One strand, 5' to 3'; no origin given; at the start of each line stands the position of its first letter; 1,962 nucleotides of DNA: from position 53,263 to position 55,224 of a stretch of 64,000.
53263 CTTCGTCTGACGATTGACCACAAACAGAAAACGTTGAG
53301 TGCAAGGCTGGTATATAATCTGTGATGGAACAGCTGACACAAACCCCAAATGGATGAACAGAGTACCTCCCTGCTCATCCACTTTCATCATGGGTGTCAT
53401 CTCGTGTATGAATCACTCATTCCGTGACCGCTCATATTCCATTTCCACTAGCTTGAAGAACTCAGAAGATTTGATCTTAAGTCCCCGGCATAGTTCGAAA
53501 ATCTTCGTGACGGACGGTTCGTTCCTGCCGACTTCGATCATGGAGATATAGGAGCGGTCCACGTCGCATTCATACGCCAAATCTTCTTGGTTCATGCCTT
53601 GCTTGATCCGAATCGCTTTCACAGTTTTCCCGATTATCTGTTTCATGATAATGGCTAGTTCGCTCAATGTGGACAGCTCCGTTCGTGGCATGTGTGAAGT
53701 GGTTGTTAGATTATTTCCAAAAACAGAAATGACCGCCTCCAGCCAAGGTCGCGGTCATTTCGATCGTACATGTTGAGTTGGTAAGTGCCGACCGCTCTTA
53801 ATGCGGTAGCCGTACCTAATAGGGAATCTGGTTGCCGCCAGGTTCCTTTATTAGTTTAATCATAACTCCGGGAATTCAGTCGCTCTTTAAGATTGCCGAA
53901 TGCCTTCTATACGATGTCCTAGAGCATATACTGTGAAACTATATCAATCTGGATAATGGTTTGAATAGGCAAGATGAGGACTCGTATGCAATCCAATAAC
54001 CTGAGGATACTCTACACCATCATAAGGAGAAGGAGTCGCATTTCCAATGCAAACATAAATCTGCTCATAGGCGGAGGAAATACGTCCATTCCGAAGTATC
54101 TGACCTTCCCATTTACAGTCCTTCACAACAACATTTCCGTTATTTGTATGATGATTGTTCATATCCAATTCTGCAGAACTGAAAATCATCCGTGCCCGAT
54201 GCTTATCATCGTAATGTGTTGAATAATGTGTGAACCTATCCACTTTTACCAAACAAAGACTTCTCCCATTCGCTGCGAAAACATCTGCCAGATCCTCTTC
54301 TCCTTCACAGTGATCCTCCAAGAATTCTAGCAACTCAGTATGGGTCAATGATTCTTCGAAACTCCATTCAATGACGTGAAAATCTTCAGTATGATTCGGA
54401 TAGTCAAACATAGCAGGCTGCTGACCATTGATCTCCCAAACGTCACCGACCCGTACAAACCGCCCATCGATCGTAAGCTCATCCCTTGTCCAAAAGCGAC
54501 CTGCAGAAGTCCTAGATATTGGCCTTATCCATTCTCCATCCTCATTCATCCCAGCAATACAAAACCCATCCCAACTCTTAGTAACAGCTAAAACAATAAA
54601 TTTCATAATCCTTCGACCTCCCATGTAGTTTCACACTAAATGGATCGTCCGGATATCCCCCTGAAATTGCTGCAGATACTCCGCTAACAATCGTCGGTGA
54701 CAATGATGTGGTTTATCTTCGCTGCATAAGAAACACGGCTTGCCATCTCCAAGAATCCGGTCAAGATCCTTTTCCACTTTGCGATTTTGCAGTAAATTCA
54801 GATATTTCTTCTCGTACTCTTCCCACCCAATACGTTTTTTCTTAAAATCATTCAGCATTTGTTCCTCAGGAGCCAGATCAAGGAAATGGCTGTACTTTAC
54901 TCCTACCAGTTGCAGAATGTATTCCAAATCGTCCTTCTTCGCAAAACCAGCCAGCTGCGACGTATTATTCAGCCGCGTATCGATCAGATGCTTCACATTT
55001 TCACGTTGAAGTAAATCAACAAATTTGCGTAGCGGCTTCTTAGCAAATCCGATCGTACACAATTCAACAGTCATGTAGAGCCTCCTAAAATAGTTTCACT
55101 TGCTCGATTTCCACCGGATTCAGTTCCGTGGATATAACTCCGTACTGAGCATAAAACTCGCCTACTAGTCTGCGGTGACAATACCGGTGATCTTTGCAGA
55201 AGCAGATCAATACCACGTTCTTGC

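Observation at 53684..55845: Two diverged copies of a ~180-nt structured RNA element bracket the DUF488 cassette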

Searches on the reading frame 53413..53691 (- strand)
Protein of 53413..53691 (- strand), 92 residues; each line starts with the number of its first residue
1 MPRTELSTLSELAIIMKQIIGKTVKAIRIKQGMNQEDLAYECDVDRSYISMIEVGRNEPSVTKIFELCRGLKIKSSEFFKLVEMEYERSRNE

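Call 11: search_protein_families(library=pfam, proteins=[window:53413-53691:-], max_evalue=0.01)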
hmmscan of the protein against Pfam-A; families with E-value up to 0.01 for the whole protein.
window:53413-53691:- (92 aa): 3 families
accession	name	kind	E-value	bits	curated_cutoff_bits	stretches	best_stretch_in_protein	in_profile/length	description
PF01381.28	HTH_3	-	1.1e-13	51.4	23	1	24-78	1-55/55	Helix-turn-helix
PF12844.13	HTH_19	-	1.5e-07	31.7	30.2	1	21-81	1-61/64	Helix-turn-helix domain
PF13560.12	HTH_31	-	3.7e-06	27.6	27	1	21-72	3-55/64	Helix-turn-helix domain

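Call 12: search_protein_families(library=padloc, proteins=[window:53413-53691:-], max_evalue=0.01)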
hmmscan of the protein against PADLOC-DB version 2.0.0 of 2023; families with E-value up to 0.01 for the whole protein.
window:53413-53691:- (92 aa): 19 families
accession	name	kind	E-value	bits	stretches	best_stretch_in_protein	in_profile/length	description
PDLC02926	HTH_VI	-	8.6e-15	52.8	1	20-87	2-69/92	-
PDLC03665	Control_protein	-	2e-12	45.2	1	17-81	6-71/77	control protein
PDLC03666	Control_protein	-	3.5e-12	44.6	1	18-84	5-71/77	control protein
PDLC03668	Control_protein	-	9.9e-12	43.2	1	23-82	12-71/79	control protein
PDLC03664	Control_protein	-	1.2e-08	33.3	1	20-79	14-73/74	control protein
PDLC03954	RmrA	-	1.7e-07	28.5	1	16-83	7-74/380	-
PDLC03944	RmrA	-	2.6e-07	28.1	1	16-80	3-67/384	-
PDLC04142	capH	-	3.3e-07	29.3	1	16-78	3-65/103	capH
PDLC03952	RmrA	-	3.5e-06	24.1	1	16-78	19-81/395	-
PDLC03951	RmrA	-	1.4e-05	22.3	1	22-85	11-74/400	-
PDLC03947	RmrA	-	1.9e-05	21.6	1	17-87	9-79/383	-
PDLC03536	REase_II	-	3.7e-05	21.5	1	17-75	8-66/237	Type II restriction enzyme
PDLC03945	RmrA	-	3.8e-05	21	1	20-82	3-65/394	-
PDLC03949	RmrA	-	0.00012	19.1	1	25-85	8-67/363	-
PDLC03943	RmrA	-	0.00013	19.1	1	20-80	3-62/370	-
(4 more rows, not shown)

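Call 15: find_encoding_contigs(protein=window:53413-53646:-, flank=10000, max_places=10)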
Protein window:53413-53646:- (77 aa): no gene with exactly this product is on record in the collection.

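Call 32: find_homologous_proteins(query=window:53413-53646:-, max_evalue=1e-8)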
Query window:53413-53646:- (77 aa): 158 proteins with E <= 1e-8 among 158 candidates; the best 120 are listed.
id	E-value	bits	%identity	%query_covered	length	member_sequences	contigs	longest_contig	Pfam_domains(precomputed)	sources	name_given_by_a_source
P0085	2.2e-42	159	100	100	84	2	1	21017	PF12844.14,PF01381.29,PF13560.13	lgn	-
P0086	4.6e-38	145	90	100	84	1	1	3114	PF12844.14,PF01381.29,PF13560.13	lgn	-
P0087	1.3e-35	138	87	97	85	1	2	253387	PF12844.14,PF01381.29,PF13560.13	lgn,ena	-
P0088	1.3e-35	138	87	97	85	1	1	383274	PF12844.14,PF01381.29,PF13560.13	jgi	-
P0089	5.1e-35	136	84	97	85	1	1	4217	PF12844.14,PF01381.29,PF13560.13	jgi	jgi:transcriptional regulator with XRE-family HTH domain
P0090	6.3e-35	135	83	100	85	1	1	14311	PF12844.14,PF01381.29,PF13560.13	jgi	jgi:transcriptional regulator with XRE-family HTH domain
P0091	6.4e-35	135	83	99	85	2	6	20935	PF12844.14,PF01381.29,PF13560.13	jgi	-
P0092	8.0e-35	135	83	97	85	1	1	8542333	PF12844.14,PF01381.29,PF13560.13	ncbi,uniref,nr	ncbi:helix-turn-helix domain-containing protein [Paenibacillus donghaensis]|uniref:HTH cro/C1-type d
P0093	8.4e-35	135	81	100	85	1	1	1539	PF12844.14,PF01381.29,PF13560.13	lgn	-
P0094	1.1e-34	135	83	100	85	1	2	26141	PF12844.14,PF01381.29,PF13560.13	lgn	-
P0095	1.3e-34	134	85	97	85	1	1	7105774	PF12844.14,PF01381.29,PF13560.13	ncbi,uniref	ncbi:helix-turn-helix domain-containing protein [Paenibacillaceae bacterium WGS1546]|uniref:helix-tu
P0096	1.4e-34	134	83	97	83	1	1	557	PF12844.14,PF01381.29,PF13560.13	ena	-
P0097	1.4e-34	134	83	97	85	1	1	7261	PF12844.14,PF01381.29,PF13560.13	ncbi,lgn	ncbi:Transcriptional regulator ClgR [compost metagenome]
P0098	1.4e-34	134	84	97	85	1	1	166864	PF12844.14,PF01381.29,PF13560.13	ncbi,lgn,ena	-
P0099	1.4e-34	134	84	97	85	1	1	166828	PF12844.14,PF01381.29,PF13560.13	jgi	-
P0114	3.9e-34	133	84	95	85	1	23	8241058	PF12844.14,PF01381.29,PF13560.13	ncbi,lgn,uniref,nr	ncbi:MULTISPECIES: helix-turn-helix domain-containing protein [Paenibacillus]|uniref:helix-turn-heli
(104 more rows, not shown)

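Call 33: find_encoding_contigs(protein=P0085, flank=10000, max_places=4)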
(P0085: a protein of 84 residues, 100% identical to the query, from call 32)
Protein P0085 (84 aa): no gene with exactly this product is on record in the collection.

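Call 34: find_encoding_contigs(protein=P0114, flank=6000, max_places=10)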
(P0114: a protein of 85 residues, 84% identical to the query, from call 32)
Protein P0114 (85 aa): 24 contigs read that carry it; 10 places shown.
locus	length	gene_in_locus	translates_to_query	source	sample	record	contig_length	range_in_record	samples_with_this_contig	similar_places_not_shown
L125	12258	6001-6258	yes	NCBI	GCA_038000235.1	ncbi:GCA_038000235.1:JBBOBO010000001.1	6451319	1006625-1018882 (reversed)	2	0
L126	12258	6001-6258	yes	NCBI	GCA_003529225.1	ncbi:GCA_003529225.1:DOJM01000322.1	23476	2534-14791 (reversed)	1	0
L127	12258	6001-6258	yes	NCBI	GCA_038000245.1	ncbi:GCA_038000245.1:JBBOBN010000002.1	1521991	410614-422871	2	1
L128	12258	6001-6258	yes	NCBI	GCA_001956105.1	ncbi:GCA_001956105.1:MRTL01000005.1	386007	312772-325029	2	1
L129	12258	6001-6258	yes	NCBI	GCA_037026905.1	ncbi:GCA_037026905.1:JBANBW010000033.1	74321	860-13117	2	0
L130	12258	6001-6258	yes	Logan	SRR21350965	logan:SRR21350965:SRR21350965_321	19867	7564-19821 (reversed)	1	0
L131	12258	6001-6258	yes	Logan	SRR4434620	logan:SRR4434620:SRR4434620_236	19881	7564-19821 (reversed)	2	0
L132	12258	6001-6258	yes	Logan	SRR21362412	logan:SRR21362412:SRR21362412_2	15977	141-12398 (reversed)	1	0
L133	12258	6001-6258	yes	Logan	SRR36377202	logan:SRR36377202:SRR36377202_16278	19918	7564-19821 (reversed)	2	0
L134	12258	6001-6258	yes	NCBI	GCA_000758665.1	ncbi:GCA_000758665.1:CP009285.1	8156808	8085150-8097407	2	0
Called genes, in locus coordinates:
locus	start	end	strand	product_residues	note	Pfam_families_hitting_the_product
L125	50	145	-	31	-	-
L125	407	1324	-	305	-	PF08240:ADH_N, PF00107:ADH_zinc_N, PF13602:ADH_zinc_N_2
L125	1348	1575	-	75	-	PF12844:HTH_19, PF13560:HTH_31 (weak), PF01381:HTH_3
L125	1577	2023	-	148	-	-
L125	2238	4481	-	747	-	PF01136:Peptidase_U32, PF12392:DUF3656, PF01136:Peptidase_U32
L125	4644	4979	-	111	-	PF12844:HTH_19, PF13560:HTH_31, PF01381:HTH_3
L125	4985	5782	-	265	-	-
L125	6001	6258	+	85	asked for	PF13560:HTH_31, PF12844:HTH_19, PF01381:HTH_3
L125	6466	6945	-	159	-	PF02590:SPOUT_MTase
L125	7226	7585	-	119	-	-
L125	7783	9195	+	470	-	PF07690:MFS_1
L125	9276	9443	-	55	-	PF14116:YyzF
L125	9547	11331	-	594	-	PF08439:Peptidase_M3_N, PF01432:Peptidase_M3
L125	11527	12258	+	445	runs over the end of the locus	PF10009:DUF2252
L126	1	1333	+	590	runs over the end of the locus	-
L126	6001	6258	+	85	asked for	PF13560:HTH_31, PF12844:HTH_19, PF01381:HTH_3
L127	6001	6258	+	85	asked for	PF13560:HTH_31, PF12844:HTH_19, PF01381:HTH_3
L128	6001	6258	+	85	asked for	PF13560:HTH_31, PF12844:HTH_19, PF01381:HTH_3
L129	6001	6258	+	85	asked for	PF13560:HTH_31, PF12844:HTH_19, PF01381:HTH_3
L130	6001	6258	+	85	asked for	PF13560:HTH_31, PF12844:HTH_19, PF01381:HTH_3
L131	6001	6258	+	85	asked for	PF13560:HTH_31, PF12844:HTH_19, PF01381:HTH_3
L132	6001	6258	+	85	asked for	PF13560:HTH_31, PF12844:HTH_19, PF01381:HTH_3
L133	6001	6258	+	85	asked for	PF13560:HTH_31, PF12844:HTH_19, PF01381:HTH_3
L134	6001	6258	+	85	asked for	PF13560:HTH_31, PF12844:HTH_19, PF01381:HTH_3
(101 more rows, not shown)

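Call 35: find_encoding_contigs(protein=P0092, flank=6000, max_places=4)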
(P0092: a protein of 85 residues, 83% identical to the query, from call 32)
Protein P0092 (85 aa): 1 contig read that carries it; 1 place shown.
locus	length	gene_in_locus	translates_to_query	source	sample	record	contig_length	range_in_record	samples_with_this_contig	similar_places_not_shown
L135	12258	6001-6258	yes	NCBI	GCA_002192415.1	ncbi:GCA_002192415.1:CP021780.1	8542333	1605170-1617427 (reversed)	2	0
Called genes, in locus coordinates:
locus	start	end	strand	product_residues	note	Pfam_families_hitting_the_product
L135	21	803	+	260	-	-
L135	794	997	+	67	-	PF01610:DDE_Tnp_ISL3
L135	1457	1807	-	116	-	PF01638:HxlR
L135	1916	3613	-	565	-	PF12729:4HB_MCP_1, PF00672:HAMP, PF00015:MCPsignal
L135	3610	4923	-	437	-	PF01547:SBP_bac_1, PF13416:SBP_bac_8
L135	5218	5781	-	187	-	-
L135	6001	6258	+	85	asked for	PF13560:HTH_31, PF12844:HTH_19, PF01381:HTH_3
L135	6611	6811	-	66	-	-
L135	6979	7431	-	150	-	PF04471:Mrr_cat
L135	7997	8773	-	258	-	PF03781:FGE-sulfatase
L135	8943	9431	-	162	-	PF02517:Rce1-like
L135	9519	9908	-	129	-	PF26225:DUF8051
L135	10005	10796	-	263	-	PF20240:DUF6597, PF00165:HTH_AraC (faint), PF12833:HTH_18 (weak)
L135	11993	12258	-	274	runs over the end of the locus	PF00376:MerR, PF13411:MerR_1, PF06445:GyrI-like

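Call 40: find_encoding_contigs(protein=P0087, flank=10000, max_places=4)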
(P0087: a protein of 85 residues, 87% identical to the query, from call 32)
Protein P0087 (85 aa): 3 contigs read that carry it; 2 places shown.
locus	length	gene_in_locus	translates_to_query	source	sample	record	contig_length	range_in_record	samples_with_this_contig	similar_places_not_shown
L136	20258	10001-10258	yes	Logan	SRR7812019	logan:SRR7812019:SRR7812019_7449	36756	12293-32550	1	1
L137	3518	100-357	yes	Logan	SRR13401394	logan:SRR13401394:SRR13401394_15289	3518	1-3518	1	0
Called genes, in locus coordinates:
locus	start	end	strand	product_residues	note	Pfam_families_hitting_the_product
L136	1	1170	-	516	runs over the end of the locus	PF01547:SBP_bac_1, PF13416:SBP_bac_8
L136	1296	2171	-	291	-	PF00528:BPD_transp_1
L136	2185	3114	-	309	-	PF00528:BPD_transp_1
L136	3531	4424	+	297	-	PF02311:AraC_binding, PF12852:Cupin_6 (faint), PF07883:Cupin_2, PF12833:HTH_18, PF00165:HTH_AraC (weak)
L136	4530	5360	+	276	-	PF05721:PhyH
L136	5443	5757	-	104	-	-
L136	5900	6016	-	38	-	-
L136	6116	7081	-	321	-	-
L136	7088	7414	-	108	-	PF03551:PadR, PF13601:HTH_34 (faint)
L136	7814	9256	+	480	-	-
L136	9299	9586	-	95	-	-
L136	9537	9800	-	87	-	-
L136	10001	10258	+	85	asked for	PF13560:HTH_31, PF12844:HTH_19, PF01381:HTH_3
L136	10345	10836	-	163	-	PF06983:3-dmu-9_3-mt (weak)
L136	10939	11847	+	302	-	PF08279:HTH_11, PF13280:WYL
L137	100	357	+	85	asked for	PF13560:HTH_31, PF12844:HTH_19, PF01381:HTH_3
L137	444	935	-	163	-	PF06983:3-dmu-9_3-mt (weak)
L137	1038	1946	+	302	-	PF08279:HTH_11, PF13280:WYL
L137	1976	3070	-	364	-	PF03845:Spore_permease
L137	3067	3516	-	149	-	?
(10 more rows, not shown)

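Call 41: find_encoding_contigs(protein=P0086, flank=10000, max_places=4)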
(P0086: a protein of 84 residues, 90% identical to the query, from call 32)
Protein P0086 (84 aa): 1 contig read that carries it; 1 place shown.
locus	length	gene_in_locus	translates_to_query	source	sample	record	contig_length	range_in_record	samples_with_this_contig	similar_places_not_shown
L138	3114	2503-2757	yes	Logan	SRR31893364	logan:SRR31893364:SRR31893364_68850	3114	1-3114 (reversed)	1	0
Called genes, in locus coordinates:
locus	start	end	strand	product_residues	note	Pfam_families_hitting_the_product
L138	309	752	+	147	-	PF22751:DUF488-N3a, PF04343:DUF488 (weak)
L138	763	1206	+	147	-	PF04343:DUF488, PF22751:DUF488-N3a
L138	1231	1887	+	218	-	PF22557:DuOB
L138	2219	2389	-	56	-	-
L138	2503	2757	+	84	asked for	PF13560:HTH_31, PF12844:HTH_19, PF01381:HTH_3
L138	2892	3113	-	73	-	?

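Call 92: search_protein_families(library=padloc, proteins=[L138:2219-2389:-], max_evalue=0.01)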
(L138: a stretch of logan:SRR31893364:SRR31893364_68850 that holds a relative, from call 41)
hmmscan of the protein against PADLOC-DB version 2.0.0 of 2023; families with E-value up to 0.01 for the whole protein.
L138:2219-2389:- (56 aa): 0 families

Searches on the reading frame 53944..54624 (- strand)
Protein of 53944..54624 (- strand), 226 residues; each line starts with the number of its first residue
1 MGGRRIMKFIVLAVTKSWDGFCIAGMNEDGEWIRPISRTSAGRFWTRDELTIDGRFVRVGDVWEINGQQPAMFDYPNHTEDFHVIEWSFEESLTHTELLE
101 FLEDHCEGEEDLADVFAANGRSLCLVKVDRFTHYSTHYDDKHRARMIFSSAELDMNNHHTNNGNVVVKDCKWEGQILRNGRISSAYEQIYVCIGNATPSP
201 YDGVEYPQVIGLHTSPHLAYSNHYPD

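Call 11: search_protein_families(library=pfam, proteins=[window:53944-54624:-], max_evalue=0.01)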
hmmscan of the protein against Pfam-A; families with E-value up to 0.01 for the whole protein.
window:53944-54624:- (226 aa): 1 family
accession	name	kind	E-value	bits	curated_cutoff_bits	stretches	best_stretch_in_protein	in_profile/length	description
PF22557.2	DuOB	-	2.3e-16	60.9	27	1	7-196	1-195/210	Dual OB-containing domain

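Call 12: search_protein_families(library=padloc, proteins=[window:53944-54624:-], max_evalue=0.01)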
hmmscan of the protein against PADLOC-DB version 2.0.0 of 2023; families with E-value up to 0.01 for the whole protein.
window:53944-54624:- (226 aa): 3 families
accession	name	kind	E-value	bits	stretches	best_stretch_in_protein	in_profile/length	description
PDLC04653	PDC-M45A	-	2.2e-10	38.6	1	7-105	5-108/230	-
PDLC04655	PDC-M45A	-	7.7e-06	23.4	1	5-91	88-179/318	-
PDLC04656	PDC-M45A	-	0.00018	19.3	1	8-72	3-72/225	-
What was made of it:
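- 53918..55644 (-): Portable cassette with its own extended -10 promoter (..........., 55580-55590). Genes: DUF488-N3a 55085-55528, DUF488 54631-55074, DuOB 53944-54624. It corresponds to PADLOC candidate PDC-M45. Pfam and PADLOC (calls 11, 12).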

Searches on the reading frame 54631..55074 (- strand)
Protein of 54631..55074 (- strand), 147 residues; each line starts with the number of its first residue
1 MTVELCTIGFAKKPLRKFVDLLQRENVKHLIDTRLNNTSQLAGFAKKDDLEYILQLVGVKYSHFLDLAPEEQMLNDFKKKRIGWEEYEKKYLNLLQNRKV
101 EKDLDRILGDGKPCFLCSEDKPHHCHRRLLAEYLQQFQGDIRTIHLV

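Call 11: search_protein_families(library=pfam, proteins=[window:54631-55074:-], max_evalue=0.01)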
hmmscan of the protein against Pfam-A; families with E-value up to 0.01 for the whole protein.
window:54631-55074:- (147 aa): 3 families
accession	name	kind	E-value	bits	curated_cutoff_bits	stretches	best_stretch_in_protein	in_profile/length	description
PF04343.18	DUF488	-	2.9e-25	89.7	22.2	1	15-134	2-121/121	Domain of unknown function DUF488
PF22751.1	DUF488-N3a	-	2.6e-10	41.1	27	1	65-136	40-116/118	Active DUF488-N3 subclade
PF22752.1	DUF488-N3i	-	0.0003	21.7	27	1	66-136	42-113/131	Inactive DUF488-N3 subclade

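Call 12: search_protein_families(library=padloc, proteins=[window:54631-55074:-], max_evalue=0.01)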
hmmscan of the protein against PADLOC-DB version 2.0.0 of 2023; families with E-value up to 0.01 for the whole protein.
window:54631-55074:- (147 aa): 4 families
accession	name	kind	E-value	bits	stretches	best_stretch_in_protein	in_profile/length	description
PDLC04658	PDC-M45C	-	9.5e-55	182.4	1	4-146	2-144/145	-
PDLC04505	PDC-M19A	-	5.3e-20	70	1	4-139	150-287/294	-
PDLC04657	PDC-M45B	-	3.9e-12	44.2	1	3-145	4-144/204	-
PDLC04504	PDC-M19A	-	1.3e-10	39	1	5-139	91-226/234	-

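Call 16: find_encoding_contigs(protein=window:54631-55074:-, flank=10000, max_places=10)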
Protein window:54631-55074:- (147 aa): no gene with exactly this product is on record in the collection.
